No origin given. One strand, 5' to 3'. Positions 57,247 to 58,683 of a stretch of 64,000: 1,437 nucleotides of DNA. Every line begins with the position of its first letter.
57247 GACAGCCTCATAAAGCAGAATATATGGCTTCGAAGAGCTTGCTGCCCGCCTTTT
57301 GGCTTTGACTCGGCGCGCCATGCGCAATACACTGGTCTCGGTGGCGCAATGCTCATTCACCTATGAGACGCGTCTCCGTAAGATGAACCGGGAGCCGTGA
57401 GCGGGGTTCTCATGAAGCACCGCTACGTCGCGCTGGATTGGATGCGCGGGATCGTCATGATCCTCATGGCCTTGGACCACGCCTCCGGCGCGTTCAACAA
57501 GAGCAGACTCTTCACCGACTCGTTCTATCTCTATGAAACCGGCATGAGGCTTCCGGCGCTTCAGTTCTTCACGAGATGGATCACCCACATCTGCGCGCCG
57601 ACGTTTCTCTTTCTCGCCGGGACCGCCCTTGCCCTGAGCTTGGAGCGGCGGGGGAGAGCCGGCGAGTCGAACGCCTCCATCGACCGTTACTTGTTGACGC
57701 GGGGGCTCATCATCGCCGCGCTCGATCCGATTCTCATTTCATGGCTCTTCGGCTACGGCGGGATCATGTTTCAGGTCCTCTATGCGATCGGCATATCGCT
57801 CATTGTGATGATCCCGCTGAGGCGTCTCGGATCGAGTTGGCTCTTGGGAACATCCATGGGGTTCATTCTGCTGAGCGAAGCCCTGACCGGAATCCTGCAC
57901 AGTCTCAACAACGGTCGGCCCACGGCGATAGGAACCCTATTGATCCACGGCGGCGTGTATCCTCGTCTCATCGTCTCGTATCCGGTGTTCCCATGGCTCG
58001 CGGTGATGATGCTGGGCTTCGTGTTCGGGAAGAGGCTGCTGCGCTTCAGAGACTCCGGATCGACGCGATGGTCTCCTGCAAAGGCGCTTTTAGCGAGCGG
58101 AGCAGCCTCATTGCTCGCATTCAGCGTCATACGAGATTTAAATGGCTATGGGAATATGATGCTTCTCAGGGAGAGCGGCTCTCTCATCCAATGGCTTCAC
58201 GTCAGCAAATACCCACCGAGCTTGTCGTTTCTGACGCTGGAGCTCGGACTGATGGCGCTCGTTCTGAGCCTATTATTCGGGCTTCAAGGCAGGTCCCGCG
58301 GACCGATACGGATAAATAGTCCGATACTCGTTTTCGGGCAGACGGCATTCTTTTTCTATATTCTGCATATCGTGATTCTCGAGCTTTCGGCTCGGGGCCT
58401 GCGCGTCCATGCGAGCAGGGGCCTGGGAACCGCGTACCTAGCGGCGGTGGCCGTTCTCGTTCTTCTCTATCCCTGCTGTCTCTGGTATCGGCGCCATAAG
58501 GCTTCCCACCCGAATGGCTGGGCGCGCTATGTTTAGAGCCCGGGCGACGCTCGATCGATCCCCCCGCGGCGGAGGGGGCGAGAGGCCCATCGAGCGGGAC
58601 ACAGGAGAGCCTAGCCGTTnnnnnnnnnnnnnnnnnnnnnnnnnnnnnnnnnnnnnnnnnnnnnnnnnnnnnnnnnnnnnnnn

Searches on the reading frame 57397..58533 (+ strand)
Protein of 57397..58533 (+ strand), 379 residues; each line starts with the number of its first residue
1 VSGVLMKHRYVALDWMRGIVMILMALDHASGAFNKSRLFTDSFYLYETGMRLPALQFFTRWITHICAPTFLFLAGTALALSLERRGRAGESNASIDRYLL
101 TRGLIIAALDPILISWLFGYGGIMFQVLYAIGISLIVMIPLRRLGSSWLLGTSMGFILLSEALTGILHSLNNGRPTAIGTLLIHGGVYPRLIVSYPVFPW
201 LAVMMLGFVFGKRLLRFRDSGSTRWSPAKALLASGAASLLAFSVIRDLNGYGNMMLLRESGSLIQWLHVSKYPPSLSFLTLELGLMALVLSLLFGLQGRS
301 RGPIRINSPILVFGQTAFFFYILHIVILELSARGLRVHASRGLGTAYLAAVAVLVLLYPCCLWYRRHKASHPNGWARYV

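Call 13: search_protein_families(library=ncbifam, proteins=[window:57397-58533:+], max_evalue=0.1)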
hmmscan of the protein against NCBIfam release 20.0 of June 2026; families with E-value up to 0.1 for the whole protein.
window:57397-58533:+ (379 aa): 0 families

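Call 14: search_protein_families(library=pfam, proteins=[window:57397-58533:+], max_evalue=0.1)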
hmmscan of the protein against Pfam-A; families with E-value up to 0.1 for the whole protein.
window:57397-58533:+ (379 aa): 2 families
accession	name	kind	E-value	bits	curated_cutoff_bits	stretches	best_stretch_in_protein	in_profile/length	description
PF07786.18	HGSNAT_cat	-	4.7e-19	69.2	22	1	9-241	1-216/222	Heparan-alpha-glucosaminide N-acetyltransferase, catalytic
PF01757.29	Acyl_transf_3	-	8.6e-15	55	31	1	11-358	2-318/326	Acyltransferase domain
